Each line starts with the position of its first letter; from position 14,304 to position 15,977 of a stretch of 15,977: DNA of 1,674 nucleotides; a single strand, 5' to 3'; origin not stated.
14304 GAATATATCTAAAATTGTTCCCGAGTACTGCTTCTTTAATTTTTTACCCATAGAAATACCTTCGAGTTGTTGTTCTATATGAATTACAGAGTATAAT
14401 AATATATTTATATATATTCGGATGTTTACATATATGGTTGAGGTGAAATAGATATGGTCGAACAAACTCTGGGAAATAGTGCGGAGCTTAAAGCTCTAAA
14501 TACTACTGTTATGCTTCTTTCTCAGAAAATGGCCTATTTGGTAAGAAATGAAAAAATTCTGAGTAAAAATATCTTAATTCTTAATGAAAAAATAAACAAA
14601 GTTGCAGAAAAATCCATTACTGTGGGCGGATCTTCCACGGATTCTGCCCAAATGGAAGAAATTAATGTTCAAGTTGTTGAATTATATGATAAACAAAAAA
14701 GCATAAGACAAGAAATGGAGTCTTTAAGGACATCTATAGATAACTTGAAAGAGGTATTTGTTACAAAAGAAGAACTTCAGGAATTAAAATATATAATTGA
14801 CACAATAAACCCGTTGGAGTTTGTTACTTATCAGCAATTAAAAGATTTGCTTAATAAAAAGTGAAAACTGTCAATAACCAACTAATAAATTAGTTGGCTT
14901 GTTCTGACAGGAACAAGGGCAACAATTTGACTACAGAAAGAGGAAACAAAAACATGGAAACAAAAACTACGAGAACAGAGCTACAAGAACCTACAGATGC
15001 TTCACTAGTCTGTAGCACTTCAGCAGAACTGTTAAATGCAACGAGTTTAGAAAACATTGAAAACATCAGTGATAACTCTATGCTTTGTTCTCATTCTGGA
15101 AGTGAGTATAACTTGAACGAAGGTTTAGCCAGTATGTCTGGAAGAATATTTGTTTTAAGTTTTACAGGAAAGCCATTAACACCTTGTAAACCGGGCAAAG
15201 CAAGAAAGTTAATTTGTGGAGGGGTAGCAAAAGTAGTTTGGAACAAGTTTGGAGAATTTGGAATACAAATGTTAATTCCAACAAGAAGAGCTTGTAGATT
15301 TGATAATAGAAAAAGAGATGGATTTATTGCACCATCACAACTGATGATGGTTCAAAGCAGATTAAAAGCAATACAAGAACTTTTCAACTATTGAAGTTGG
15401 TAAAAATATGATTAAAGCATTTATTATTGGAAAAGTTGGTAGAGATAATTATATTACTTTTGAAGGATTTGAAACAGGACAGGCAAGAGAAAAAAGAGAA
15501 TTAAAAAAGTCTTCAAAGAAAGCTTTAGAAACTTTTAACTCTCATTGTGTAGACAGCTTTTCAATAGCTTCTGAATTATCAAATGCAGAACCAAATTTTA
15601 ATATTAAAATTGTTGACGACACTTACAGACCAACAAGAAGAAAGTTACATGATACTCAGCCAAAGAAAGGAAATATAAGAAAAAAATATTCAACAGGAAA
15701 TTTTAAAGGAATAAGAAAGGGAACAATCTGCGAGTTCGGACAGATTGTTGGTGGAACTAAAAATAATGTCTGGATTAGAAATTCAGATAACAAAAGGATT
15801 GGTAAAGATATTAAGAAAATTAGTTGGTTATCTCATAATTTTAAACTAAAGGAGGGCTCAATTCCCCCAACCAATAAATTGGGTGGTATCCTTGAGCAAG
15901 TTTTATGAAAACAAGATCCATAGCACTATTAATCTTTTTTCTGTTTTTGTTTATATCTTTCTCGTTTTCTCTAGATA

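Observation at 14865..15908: Decayed or minimised IscB/IsrB-type (OMEGA-family) RNA-guided nuclease locus in an archaeal replication-gene neighbourhood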

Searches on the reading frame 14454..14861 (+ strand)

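Call 24: search_protein_families(library=pfam, proteins=[window:14454-14861:+], max_evalue=0.01)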
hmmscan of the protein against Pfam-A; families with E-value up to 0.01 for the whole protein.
window:14454-14861:+ (136 aa): 2 families
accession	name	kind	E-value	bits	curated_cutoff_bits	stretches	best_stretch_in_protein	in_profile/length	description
PF14854.11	LURAP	-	0.0013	19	25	0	6-50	8-52/118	Leucine rich adaptor protein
PF06320.18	GCN5L1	-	0.008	16.9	23.9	0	51-100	19-68/114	GCN5-like protein 1 (GCN5L1)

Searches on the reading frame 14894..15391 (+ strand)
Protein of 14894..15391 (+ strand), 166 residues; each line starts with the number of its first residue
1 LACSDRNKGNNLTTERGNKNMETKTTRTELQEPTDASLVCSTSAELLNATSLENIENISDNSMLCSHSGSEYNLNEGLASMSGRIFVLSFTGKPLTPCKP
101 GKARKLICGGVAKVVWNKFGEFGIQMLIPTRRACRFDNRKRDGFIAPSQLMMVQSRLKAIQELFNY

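Call 5: search_protein_families(library=pfam, proteins=[window:14894-15391:+], max_evalue=10)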
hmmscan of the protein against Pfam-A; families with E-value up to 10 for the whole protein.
window:14894-15391:+ (166 aa): 2 families
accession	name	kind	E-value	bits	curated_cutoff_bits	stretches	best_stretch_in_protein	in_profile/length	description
PF14239.11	RRXRR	-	1.9e-10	41.3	25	2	85-126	1-40/174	RRXRR protein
PF25128.1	HRDE1_NRDE3_N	-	0.18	12.1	32.3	1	54-85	38-69/158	HRDE1/NRDE-3, N-terminal domain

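Call 6: search_protein_families(library=ncbifam, proteins=[window:14894-15391:+], max_evalue=10)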
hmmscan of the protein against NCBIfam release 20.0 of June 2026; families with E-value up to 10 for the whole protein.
window:14894-15391:+ (166 aa): 1 family
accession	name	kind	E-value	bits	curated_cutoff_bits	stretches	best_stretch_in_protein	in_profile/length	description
NF040563.1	guided_IscB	equivalog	1.3e-08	34.3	175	2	85-116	1-32/314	RNA-guided endonuclease IscB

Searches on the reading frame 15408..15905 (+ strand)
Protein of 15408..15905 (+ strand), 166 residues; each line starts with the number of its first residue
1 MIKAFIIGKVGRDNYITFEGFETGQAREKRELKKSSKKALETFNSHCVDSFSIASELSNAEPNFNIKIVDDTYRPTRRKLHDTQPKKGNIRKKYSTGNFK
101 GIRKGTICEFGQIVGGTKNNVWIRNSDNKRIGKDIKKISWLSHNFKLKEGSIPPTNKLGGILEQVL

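Call 5: search_protein_families(library=pfam, proteins=[window:15408-15905:+], max_evalue=10)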
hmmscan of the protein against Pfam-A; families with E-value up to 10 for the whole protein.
window:15408-15905:+ (166 aa): 0 families

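Call 6: search_protein_families(library=ncbifam, proteins=[window:15408-15905:+], max_evalue=10)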
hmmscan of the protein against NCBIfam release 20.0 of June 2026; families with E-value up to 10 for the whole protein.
window:15408-15905:+ (166 aa): 0 families

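Call 14: find_encoding_contigs(protein=window:15408-15905:+, flank=10000, max_places=6)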
Protein window:15408-15905:+ (166 aa): 8 contigs read that carry it; 6 places shown.
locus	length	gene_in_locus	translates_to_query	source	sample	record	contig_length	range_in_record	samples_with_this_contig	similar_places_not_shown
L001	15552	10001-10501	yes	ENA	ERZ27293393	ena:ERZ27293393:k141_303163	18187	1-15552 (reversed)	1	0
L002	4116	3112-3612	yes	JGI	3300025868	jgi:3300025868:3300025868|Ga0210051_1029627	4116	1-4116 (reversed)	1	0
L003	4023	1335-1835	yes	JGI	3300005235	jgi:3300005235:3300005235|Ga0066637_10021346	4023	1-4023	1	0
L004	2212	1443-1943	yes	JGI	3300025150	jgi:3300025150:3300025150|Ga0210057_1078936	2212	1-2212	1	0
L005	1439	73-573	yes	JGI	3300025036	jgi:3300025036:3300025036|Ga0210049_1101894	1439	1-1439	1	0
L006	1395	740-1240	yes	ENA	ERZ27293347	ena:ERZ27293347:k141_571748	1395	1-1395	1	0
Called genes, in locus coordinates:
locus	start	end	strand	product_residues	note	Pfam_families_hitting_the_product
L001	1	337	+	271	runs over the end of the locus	-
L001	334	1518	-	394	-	PF07690:MFS_1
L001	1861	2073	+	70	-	PF12797:Fer4_2 (weak), PF00037:Fer4 (weak), PF12837:Fer4_6 (weak), PF13237:Fer4_10 (faint), PF13459:Fer4_15, PF25160:LdpA_Fe-S-bd (faint), PF13370:Fer4_13, PF12838:Fer4_7 (faint)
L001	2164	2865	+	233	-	PF08713:DNA_alkylation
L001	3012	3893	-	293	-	PF01207:Dus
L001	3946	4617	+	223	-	PF16927:HisKA_7TM (weak)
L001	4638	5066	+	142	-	PF02675:AdoMet_dc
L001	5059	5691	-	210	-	PF13847:Methyltransf_31 (faint), PF08241:Methyltransf_11 (weak), PF08242:Methyltransf_12 (weak), PF13649:Methyltransf_25 (faint)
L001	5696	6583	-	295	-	PF00557:Peptidase_M24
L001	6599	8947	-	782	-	PF03104:DNA_pol_B_exo1, PF10108:DNA_pol_B_exo2 (weak), PF13482:RNase_H_2, PF00136:DNA_pol_B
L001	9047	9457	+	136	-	-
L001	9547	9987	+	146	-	PF14239:RRXRR (faint)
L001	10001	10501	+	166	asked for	-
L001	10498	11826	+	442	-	-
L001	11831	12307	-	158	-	-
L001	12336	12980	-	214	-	PF01592:NifU_N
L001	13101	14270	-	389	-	PF00266:Aminotran_5, PF01212:Beta_elim_lyase, PF01041:DegT_DnrJ_EryC1 (weak)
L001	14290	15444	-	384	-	PF01926:MMR_HSR1, PF02421:FeoB_N, PF02824:TGS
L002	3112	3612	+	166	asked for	-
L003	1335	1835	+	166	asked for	-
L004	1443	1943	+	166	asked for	-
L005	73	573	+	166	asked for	-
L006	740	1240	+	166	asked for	-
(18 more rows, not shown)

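Call 24: search_protein_families(library=pfam, proteins=[L001:10498-11823:+, L001:11831-12304:-], max_evalue=0.01)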
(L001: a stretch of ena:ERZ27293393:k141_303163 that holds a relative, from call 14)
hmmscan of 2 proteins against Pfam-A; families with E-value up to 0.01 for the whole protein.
L001:10498-11823:+ (442 aa): 1 family
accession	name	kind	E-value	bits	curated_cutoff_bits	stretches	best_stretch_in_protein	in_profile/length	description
PF23295.1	Arm_4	-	0.00076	19.3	27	1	171-345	71-204/284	Armadillo-like repeats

L001:11831-12304:- (157 aa): 1 family
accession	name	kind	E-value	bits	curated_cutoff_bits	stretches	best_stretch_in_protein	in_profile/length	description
PF08951.15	EntA_Immun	-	0.0046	17.6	22.1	1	127-156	25-54/73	Enterocin A Immunity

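Call 25: find_related_loci(query=L001:10498-11823:+, collection=metagenome_contigs, flank=4000)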
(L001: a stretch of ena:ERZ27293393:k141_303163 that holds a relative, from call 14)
Query L001:10498-11823:+ (442 aa) in metagenome_contigs; peptide patterns used: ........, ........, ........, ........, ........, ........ (x = any residue, [..] = any of these).
61 stretches matched a pattern; 1 encode a relative of the query (tblastn E <= 1e-3); 1 distinct loci.
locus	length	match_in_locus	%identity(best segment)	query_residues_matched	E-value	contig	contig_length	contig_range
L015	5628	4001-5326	75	1-442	0e+0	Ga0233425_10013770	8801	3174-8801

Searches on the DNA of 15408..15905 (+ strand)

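Call 23: search_rna_families(sources=[L010, L012, L014, L001, L003, L007], threshold=evalue, max_evalue=0.001)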
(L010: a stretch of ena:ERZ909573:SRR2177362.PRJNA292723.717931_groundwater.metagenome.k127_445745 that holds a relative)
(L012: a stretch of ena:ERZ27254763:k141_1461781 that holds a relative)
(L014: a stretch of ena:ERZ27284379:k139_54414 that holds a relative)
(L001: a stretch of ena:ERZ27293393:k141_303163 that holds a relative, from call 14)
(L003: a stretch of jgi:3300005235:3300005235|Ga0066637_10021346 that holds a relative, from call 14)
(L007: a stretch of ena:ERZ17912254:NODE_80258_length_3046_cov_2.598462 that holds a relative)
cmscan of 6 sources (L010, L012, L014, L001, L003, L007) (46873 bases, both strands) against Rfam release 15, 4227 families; matches with E-value up to 0.001: 6.
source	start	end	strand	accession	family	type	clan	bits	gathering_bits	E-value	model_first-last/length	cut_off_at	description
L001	9463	9705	+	RF02033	HEARO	Gene;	-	73.1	83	6e-13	1-211/211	no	HNH endonuclease-associated RNA and ORF (HEARO) RNA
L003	797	1039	+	RF02033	HEARO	Gene;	-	73.1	83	6e-13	1-211/211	no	HNH endonuclease-associated RNA and ORF (HEARO) RNA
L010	3188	3442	+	RF02033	HEARO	Gene;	-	70.6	83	2.4e-12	1-211/211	no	HNH endonuclease-associated RNA and ORF (HEARO) RNA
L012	3917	4159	+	RF02033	HEARO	Gene;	-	67.4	83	1.4e-11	1-211/211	no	HNH endonuclease-associated RNA and ORF (HEARO) RNA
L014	5912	6156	+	RF02033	HEARO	Gene;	-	66.6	83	2.3e-11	1-211/211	no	HNH endonuclease-associated RNA and ORF (HEARO) RNA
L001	1729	1801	-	RF00005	tRNA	Gene; tRNA;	CL00001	53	29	1.1e-08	1-71/71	no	tRNA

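Call 27: search_rna_families(source=L015, threshold=evalue, max_evalue=0.01)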
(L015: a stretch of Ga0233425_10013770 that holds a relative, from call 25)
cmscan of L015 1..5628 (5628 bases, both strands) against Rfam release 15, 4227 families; matches with E-value up to 0.01: 0.
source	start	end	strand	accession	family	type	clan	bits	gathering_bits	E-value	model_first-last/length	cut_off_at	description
